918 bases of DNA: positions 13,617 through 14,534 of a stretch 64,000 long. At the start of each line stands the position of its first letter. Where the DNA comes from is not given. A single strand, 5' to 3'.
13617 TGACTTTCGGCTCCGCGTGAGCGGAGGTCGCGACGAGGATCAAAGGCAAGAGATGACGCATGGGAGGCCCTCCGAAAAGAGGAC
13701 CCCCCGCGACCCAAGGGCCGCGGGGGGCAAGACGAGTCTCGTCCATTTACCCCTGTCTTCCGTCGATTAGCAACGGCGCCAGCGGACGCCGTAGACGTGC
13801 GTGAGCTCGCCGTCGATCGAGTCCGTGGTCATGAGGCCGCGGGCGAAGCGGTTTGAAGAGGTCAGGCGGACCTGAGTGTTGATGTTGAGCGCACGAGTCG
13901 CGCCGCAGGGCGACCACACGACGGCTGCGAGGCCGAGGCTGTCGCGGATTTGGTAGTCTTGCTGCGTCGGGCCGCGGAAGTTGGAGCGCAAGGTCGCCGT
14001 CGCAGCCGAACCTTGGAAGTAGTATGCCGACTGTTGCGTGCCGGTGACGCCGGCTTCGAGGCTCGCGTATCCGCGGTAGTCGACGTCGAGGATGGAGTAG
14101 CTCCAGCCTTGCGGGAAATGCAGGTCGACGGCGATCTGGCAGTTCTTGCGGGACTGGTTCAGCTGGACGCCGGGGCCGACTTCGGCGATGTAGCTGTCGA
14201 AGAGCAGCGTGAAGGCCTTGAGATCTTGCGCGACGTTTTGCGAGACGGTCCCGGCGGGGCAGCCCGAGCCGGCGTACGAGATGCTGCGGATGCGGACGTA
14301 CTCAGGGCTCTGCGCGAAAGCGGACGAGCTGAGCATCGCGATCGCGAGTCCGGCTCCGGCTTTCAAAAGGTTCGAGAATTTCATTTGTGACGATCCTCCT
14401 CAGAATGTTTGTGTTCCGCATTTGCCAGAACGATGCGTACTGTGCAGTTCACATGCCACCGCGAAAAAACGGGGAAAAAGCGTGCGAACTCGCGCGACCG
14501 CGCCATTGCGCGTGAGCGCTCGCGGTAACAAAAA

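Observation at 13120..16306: Array of four paralogous secreted ~200-aa proteins in two inverted pairs, with a recent B/D duplication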

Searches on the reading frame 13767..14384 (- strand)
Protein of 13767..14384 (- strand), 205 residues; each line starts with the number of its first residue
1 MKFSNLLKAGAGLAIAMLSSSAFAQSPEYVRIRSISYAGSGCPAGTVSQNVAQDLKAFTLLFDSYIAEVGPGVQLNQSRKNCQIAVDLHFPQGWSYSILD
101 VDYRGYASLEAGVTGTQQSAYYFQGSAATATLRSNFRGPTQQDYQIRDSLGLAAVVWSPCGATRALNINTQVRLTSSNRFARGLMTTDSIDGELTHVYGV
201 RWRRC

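Call 3: search_protein_families(library=pfam, proteins=[window:13767-14384:-], max_evalue=0.01)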
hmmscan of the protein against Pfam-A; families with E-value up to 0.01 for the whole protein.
window:13767-14384:- (205 aa): 1 family
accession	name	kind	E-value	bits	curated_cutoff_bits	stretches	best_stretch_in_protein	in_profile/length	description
PF14273.11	DUF4360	-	2e-69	233.4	27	1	30-205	3-178/178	Domain of unknown function (DUF4360)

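Call 11: search_solved_structures(query=window:13767-14384:-, max_evalue=10, show_alignments=2)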
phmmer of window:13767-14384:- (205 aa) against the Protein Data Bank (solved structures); distinct sequences matched with E-value up to 10: 3.
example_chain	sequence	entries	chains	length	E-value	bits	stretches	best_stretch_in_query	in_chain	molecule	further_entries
5d2l_I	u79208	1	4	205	1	12.1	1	78-150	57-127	C7 TCR alpha chain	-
4pj9_C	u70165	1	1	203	1.1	12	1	91-150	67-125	TCR-alpha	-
5isz_D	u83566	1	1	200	1.3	11.8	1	78-154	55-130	TCRalpha chain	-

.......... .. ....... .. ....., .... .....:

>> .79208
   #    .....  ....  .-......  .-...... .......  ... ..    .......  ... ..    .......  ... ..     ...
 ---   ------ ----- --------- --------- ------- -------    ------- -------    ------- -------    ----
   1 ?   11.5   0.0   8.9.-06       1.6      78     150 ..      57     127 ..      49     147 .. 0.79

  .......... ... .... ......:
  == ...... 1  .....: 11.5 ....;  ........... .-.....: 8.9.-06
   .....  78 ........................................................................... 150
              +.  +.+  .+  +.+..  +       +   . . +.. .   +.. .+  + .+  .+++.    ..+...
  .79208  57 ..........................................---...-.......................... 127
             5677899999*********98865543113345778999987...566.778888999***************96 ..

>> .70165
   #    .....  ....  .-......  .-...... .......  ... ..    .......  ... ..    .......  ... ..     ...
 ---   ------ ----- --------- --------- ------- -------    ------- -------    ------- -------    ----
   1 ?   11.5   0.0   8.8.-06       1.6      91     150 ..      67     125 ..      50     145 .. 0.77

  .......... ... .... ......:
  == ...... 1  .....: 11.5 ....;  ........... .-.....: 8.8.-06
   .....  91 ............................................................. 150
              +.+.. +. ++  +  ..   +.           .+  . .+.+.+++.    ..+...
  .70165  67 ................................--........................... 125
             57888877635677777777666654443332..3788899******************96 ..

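Call 12: find_homologous_proteins(query=window:13767-14384:-, max_evalue=0.00001)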
Query window:13767-14384:- (205 aa): 1753 proteins with E <= 0.00001 among 2419 candidates; the best 120 are listed.
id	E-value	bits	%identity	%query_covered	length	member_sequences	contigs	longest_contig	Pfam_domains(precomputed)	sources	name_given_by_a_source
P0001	1.3e-131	454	100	100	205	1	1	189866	PF14273.12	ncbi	-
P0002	6.1e-117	406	89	100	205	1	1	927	PF14273.12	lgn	-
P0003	4.9e-93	328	71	99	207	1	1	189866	PF14273.12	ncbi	-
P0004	8.5e-93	327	70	99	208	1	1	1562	PF14273.12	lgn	-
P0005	5.1e-90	318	72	91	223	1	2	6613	PF14273.12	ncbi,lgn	-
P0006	1.7e-89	316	69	98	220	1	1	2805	PF14273.12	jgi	jgi:hypothetical protein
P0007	3.7e-89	315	67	99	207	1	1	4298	PF14273.12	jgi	jgi:hypothetical protein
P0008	8.1e-89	314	68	92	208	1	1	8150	PF14273.12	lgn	-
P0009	1.0e-88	314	68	98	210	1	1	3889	PF14273.12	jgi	jgi:hypothetical protein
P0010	4.0e-88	312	67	98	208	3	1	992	PF14273.12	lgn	-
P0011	4.4e-88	312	47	100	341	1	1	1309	PF14273.12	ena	-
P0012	6.6e-88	311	67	99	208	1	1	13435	PF14273.12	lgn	-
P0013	9.5e-88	311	67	99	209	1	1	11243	PF14273.12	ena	-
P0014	1.7e-87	310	68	100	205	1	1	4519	PF14273.12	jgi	jgi:hypothetical protein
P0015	2.7e-87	309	68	98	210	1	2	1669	PF14273.12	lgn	-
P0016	5.2e-87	308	70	92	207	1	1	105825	PF14273.12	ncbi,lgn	-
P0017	3.0e-86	306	70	91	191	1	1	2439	PF14273.12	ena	-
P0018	3.8e-86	306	66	100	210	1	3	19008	PF14273.12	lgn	-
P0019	7.4e-86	305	67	96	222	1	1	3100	PF14273.12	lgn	-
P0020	1.4e-85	304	65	99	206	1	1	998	PF14273.12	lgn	-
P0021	1.9e-85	303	62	99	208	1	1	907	PF14273.12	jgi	-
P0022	2.4e-85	303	66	100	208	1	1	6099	PF14273.12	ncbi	-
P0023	2.9e-85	303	65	98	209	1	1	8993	PF14273.12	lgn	-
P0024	8.7e-85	301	70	92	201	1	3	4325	PF14273.12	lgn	-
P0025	1.5e-84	300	63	100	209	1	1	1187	PF14273.12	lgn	-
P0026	2.7e-84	300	67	91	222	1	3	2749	PF14273.12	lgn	-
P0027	3.1e-84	299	67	94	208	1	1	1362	PF14273.12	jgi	jgi:hypothetical protein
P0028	3.3e-84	299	70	85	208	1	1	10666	PF14273.12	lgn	-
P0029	3.5e-84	299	63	98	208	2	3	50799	PF14273.12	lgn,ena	-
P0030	6.4e-84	298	65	94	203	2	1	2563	PF14273.12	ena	-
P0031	9.7e-84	298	62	99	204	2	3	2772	PF14273.12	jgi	jgi:hypothetical protein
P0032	2.1e-83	297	65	100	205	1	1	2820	PF14273.12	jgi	jgi:hypothetical protein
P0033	2.3e-83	296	63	99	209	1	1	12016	PF14273.12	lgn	-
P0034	2.5e-83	296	67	100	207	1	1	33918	PF14273.12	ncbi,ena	-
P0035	4.4e-83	296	66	99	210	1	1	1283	PF14273.12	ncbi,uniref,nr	ncbi:hypothetical protein E3A20_27190 [Planctomyces bekefii]|uniref:DUF4360 domain-containing protei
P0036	8.3e-83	295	66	88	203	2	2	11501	PF14273.12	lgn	-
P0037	8.9e-83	295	63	99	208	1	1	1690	PF14273.12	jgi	jgi:hypothetical protein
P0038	1.0e-82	294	66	100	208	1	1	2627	PF14273.12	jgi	-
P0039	1.1e-82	294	67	88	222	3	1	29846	PF14273.12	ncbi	-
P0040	1.8e-82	294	65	98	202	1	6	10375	PF14273.12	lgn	-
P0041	1.8e-82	294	64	96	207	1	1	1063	PF14273.12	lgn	-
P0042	2.0e-82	293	62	98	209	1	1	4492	PF14273.12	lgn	-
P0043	5.8e-82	292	63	97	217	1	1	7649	PF14273.12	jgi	jgi:hypothetical protein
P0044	5.9e-82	292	63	100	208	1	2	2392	PF14273.12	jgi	jgi:hypothetical protein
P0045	6.0e-82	292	64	100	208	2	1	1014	PF14273.12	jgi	jgi:hypothetical protein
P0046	8.1e-82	291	64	96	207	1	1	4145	PF14273.12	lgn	-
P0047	8.5e-82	291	62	98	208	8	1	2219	PF14273.12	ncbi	-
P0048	1.2e-81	291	64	99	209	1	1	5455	PF14273.12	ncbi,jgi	jgi:hypothetical protein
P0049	1.3e-81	291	62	95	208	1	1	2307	PF14273.12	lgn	-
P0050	1.9e-81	290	62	98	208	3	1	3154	PF14273.12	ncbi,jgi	jgi:hypothetical protein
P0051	2.2e-81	290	62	98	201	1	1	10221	PF14273.12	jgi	-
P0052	3.5e-81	289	61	100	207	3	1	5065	PF14273.12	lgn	-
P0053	4.7e-81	289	62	97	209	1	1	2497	PF14273.12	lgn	-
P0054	6.0e-81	289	65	88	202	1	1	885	PF14273.12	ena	-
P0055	6.3e-81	289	59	99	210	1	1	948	PF14273.12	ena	-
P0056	6.3e-81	289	64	96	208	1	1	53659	PF14273.12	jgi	jgi:hypothetical protein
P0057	8.0e-81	288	62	98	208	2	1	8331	PF14273.12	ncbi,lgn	-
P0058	8.5e-81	288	64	100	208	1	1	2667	PF14273.12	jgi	jgi:hypothetical protein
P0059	9.3e-81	288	64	100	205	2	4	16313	PF14273.12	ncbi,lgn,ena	-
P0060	1.1e-80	288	68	87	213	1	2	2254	PF14273.12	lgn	-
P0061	1.4e-80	287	69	88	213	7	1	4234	PF14273.12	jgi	-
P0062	1.5e-80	287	64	95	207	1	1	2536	PF14273.12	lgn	-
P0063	1.8e-80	287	62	100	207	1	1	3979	PF14273.12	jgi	jgi:hypothetical protein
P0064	1.9e-80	287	63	95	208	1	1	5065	PF14273.12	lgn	-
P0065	2.2e-80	287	65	94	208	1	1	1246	PF14273.12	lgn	-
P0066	2.5e-80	287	63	94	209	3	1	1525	PF14273.12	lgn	-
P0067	2.7e-80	286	68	92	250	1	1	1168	PF14273.12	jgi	jgi:hypothetical protein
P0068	3.0e-80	286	63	97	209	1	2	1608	PF14273.12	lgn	-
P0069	3.8e-80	286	62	100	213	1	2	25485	PF14273.12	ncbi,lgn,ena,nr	ncbi:MAG: DUF4360 domain-containing protein [Bdellovibrionales bacterium]|nr:DUF4360 domain-containi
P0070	4.9e-80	286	63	100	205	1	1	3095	PF14273.12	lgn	-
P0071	5.1e-80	286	69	87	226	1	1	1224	PF14273.12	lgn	-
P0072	5.2e-80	286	64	93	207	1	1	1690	PF14273.12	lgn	-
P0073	7.6e-80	285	67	93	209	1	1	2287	PF14273.12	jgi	jgi:hypothetical protein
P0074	8.7e-80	285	61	100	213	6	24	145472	PF14273.12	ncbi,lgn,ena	-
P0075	9.8e-80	285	68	86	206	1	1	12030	PF14273.12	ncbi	-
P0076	1.0e-79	285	62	100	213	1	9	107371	PF14273.12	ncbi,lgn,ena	-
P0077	1.3e-79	284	59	100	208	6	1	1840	PF14273.12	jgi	jgi:hypothetical protein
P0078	1.4e-79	284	64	94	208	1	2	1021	PF14273.12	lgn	-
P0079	1.6e-79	284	64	93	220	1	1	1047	PF14273.12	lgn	-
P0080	1.8e-79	284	64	88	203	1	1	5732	PF14273.12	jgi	jgi:hypothetical protein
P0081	1.9e-79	284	64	99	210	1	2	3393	PF14273.12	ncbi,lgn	-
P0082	2.3e-79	283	64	98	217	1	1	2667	PF14273.12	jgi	jgi:hypothetical protein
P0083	2.6e-79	283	60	99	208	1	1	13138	PF14273.12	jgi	-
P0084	2.6e-79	283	65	96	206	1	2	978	PF14273.12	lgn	-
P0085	3.2e-79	283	64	99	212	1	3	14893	PF14273.12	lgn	-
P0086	3.7e-79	283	68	87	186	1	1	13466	PF14273.12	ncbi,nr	ncbi:MAG: DUF4360 domain-containing protein [Proteobacteria bacterium]|nr:DUF4360 domain-containing 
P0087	4.1e-79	283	64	96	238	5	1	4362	PF14273.12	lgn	-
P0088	5.0e-79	282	61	99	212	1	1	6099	PF14273.12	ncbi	-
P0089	5.1e-79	282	63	88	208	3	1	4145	PF14273.12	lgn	-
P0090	8.1e-79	282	63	91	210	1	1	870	PF14273.12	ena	-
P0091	1.0e-78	281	63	95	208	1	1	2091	PF14273.12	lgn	-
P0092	1.1e-78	281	67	88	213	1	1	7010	PF14273.12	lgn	-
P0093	1.4e-78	281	66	87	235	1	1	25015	PF14273.12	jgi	jgi:hypothetical protein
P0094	1.5e-78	281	58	99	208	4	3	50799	PF14273.12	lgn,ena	-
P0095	1.6e-78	281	64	86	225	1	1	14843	PF14273.12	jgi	jgi:hypothetical protein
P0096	1.9e-78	280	64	93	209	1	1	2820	PF14273.12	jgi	jgi:hypothetical protein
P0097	2.0e-78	280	60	97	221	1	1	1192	PF14273.12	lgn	-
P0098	2.4e-78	280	65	92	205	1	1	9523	PF14273.12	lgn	-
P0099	4.1e-78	279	65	90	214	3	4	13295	PF14273.12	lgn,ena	-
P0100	4.1e-78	279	66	90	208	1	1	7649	PF14273.12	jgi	jgi:hypothetical protein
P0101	6.2e-78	279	63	92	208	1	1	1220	PF14273.12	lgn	-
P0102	6.4e-78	279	67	88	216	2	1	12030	PF14273.12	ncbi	-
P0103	6.4e-78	279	63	96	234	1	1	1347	PF14273.12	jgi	jgi:hypothetical protein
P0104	6.8e-78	279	63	97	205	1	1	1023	PF14273.12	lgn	-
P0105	8.0e-78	278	62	98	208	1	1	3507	PF14273.12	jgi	jgi:hypothetical protein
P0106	8.4e-78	278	62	96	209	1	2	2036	PF14273.12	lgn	-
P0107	8.5e-78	278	63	94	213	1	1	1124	PF14273.12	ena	-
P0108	9.9e-78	278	61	100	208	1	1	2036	PF14273.12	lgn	-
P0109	9.9e-78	278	65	91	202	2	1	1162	PF14273.12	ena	-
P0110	1.1e-77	278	62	98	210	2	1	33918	PF14273.12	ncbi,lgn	-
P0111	1.4e-77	278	60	98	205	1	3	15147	PF14273.12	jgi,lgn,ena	-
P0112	1.6e-77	277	62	99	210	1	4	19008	PF14273.12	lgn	-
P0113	1.6e-77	277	58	99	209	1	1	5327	PF14273.12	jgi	-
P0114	1.7e-77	277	61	97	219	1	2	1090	PF14273.12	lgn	-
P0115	1.8e-77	277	63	94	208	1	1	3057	PF14273.12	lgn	-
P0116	1.9e-77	277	63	95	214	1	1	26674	PF14273.12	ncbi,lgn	-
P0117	2.5e-77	277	63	94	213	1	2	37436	PF14273.12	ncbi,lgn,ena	-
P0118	4.0e-77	276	61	92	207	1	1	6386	PF14273.12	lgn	-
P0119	4.4e-77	276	66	89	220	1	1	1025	PF14273.12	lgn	-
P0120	9.5e-77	275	62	92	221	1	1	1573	PF14273.12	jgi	jgi:hypothetical protein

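Call 13: find_encoding_contigs(protein=window:13767-14384:-, flank=10000, max_places=6)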
Protein window:13767-14384:- (205 aa): no gene with exactly this product is on record in the collection.

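Call 17: find_related_loci(query=A2, collection=genome_contigs, flank=10000)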
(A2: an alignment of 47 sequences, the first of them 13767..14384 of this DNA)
Query A2 (205 aa) in genome_contigs; peptide patterns used: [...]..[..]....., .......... (x = any residue, [..] = any of these).
423 stretches matched a pattern; 58 encode a relative of the query (tblastn E <= 1e-3); 58 distinct loci.
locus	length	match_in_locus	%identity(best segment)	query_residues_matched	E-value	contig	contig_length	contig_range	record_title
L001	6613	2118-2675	72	20-205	2e-94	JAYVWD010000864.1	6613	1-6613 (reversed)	MAG: Pseudomonadota bacterium isolate GL82_DN_concoct_127 GL82_DN_concoct_127_863, whole genome shotgun sequence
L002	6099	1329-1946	66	1-205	4e-91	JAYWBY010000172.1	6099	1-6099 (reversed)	MAG: Pseudomonadota bacterium isolate GL94_DN_concoct_230 GL94_DN_concoct_230_171, whole genome shotgun sequence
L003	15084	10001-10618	67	1-205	7e-89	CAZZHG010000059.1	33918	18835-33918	MAG TPA_asm: uncultured Pseudobdellovibrionaceae bacterium isolate SRP150892_co2_490 genome assembly, contig: NODE_1588_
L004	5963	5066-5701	61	1-205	3e-86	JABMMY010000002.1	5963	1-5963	MAG: Deltaproteobacteria bacterium isolate bin.416 k141_37066, whole genome shotgun sequence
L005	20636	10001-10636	62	1-205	4e-86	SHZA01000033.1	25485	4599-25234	MAG: Bdellovibrionales bacterium isolate Baikal-deep-G133 BACOMB-C8990, whole genome shotgun sequence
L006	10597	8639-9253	64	1-205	6e-86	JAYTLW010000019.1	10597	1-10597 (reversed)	MAG: Methylobacter sp. isolate GFS_3396 GFS_3396_18, whole genome shotgun sequence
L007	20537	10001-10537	70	26-205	3e-85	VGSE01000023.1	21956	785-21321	MAG: Deltaproteobacteria bacterium isolate K_Offshore_120m_m2_196 K_Offshore_120m_m2_196_Ga0194131_10004208, whole genom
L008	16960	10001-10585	64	13-205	1e-83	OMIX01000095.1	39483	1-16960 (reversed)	Deltaproteobacteria bacterium isolate AM_0619 genome assembly, contig: AM_0619_95, whole genome shotgun sequence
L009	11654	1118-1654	67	26-205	3e-83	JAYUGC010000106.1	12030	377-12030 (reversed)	MAG: Pseudomonadota bacterium isolate GFS_7976 GFS_7976_105, whole genome shotgun sequence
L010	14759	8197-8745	65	22-205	6e-83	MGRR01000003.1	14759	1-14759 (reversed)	MAG: Deltaproteobacteria bacterium RIFCSPHIGHO2_12_FULL_43_9 rifcsphigho2_12_scaffold_10374, whole genome shotgun sequen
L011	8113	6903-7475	63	14-205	7e-83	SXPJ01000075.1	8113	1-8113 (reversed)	MAG: Bdellovibrionales bacterium isolate F1-120-MAGs249 F1-120__c639419, whole genome shotgun sequence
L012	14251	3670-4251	63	11-205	4e-82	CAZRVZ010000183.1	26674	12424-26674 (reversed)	MAG TPA_asm: uncultured Pseudobdellovibrionaceae bacterium isolate binchicken_co203_350 genome assembly, contig: k141_36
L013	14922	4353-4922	62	17-205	3e-81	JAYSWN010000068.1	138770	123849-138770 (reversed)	MAG: Pseudomonadota bacterium isolate GFS_12952 GFS_12952_67, whole genome shotgun sequence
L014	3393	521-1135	64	3-205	1e-80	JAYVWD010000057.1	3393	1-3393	MAG: Pseudomonadota bacterium isolate GL82_DN_concoct_127 GL82_DN_concoct_127_56, whole genome shotgun sequence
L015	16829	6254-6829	60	13-205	4e-79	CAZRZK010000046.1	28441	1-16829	MAG TPA_asm: uncultured Pseudobdellovibrionaceae bacterium isolate SRP342105_co2_9 genome assembly, contig: NODE_1657_le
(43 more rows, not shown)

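Call 22: predict_structure(alignment_id=A2)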
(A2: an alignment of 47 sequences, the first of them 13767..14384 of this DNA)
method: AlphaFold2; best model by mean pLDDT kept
length: 205 residues; sequences in the alignment: 47
mean_pLDDT: 83.4   pTM: 0.73
mean pLDDT of the five models: 83.4, 80.9, 77.1, 76.2, 76.2
residues with pLDDT >= 90: 114; 70-90: 44; 50-70: 38; < 50: 9
segments of 3 or more residues with pLDDT < 50: 21-25, 202-204
pLDDT, mean of each block of 10 residues (from residue 1): 57 59 56 93 92 93 96 95 92 77 96 96 85 95 89 61 87 94 96 76 51
secondary structure, 60 per line:
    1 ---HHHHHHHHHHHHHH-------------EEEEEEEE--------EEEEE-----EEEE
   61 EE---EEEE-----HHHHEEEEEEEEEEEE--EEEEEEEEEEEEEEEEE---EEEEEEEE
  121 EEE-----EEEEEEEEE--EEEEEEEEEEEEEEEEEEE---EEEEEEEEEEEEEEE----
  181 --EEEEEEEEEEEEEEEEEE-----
elements in order: H4-17 E31-38 E47-51 E57-62 E66-69 H75-78 E79-90 E93-109 E113-123 E129-137 E140-158 E162-176 E183-200

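Call 26: fold_search(model_id=the predicted structure, library=pdb)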
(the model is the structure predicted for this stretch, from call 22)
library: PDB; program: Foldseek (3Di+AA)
matches with E <= 10: 1876; with E <= 0.001: 68
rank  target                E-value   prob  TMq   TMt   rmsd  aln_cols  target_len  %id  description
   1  8okh_B                7.7e-09  1.00  0.50  0.60   5.8       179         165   13  Crystal structure of Bdellovibrio bacteriovorus Bd1399 (released 2023-10-25)
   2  8okh_A                9.1e-09  1.00  0.43  0.50   6.4       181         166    9  Crystal structure of Bdellovibrio bacteriovorus Bd1399 (released 2023-10-25)
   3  2xom_A                3.3e-06  1.00  0.29  0.36   8.5       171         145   11  Atomic resolution structure of TmCBM61 in complex with beta-1,4- galactotriose (released 2010-09-08)
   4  2xon_L                4.4e-06  1.00  0.29  0.36   8.8       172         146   12  Structure of TmCBM61 in complex with beta-1,4-galactotriose at 1.4 A resolution (released 2010-09-08)
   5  4d0q                  4.7e-06  1.00  0.24  0.28   8.6       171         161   11  Hyaluronan Binding Module of the Streptococcal Pneumoniae Hyaluronate Lyase (released 2014-08-06)
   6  6r31_A                4.7e-05  0.97  0.24  0.27  10.8       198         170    6  Family 11 Carbohydrate-Binding Module from Clostridium thermocellum in complex with beta-1,3-1,4-mixed-linked tetrasac (released 2020-02-05)
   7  7xyc_A                1.1e-04  1.00  0.30  0.14   8.5       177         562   14  CryoEM structure of Klebsiella phage Kp7 type II tail fiber gp52 in vitro (released 2023-06-07)
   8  3p6b_A                1.5e-04  0.92  0.24  0.25  12.3       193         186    9  The crystal structure of CelK CBM4 from Clostridium thermocellum (released 2011-08-24)
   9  1ens_B                1.7e-04  0.63  0.17  0.16  14.2       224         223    8  CRYSTALS OF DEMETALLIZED CONCANAVALIN A SOAKED WITH COBALT HAVING A COBALT ION BOUND IN THE S1 SITE (released 1996-08-17)
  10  6a3v_E                1.9e-04  0.99  0.30  0.38   9.5       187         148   11  Complex structure of human 4-1BB and 4-1BBL (released 2018-10-10)
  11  1apn_B                2.0e-04  0.63  0.19  0.18  13.5       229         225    7  THE CRYSTALLOGRAPHIC STRUCTURE OF METAL-FREE CONCANAVALIN A AT 2.5 ANGSTROMS RESOLUTION (released 1996-04-03)
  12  8a28_A                2.1e-04  1.00  0.36  0.22   9.5       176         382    7  Structure of the astacin zymogen of LAST-MAM from Limulus polyphemus (released 2022-10-19)
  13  6a3v_I                2.1e-04  0.98  0.28  0.36  12.0       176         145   16  Complex structure of human 4-1BB and 4-1BBL (released 2018-10-10)
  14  6r3m_A                2.4e-04  0.75  0.20  0.23  13.3       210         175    7  Family 11 Carbohydrate-Binding Module from Clostridium thermocellum in complex with beta-1,3-1,4-mixed-linked tetrasac (released 2020-02-05)
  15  1apn_A                2.4e-04  0.57  0.18  0.17  14.8       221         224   10  THE CRYSTALLOGRAPHIC STRUCTURE OF METAL-FREE CONCANAVALIN A AT 2.5 ANGSTROMS RESOLUTION (released 1996-04-03)
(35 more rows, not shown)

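Call 53: find_encoding_contigs(protein=P0002, flank=3000, max_places=3)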
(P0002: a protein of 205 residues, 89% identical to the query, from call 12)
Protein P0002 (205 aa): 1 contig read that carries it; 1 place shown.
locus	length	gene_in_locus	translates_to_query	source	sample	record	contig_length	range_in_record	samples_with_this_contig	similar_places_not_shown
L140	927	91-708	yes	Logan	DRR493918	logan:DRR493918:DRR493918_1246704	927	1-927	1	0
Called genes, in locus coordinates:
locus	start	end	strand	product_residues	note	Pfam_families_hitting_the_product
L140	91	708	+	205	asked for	PF14273:DUF4360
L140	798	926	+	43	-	?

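Call 54: find_encoding_contigs(protein=P0004, flank=3000, max_places=3)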
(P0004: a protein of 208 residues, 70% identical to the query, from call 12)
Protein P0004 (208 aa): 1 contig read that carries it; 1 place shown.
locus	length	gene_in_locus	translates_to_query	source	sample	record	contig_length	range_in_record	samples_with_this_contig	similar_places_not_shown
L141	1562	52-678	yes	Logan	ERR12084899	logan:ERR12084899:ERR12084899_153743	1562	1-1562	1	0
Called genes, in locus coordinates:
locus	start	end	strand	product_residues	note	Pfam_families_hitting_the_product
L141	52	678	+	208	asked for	PF14273:DUF4360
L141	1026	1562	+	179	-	?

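Call 60: search_solved_structures(query=A2, max_evalue=10, show_alignments=1)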
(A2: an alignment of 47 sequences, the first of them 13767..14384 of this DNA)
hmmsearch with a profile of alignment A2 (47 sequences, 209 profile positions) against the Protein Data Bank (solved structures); distinct sequences matched with E-value up to 10: 0.
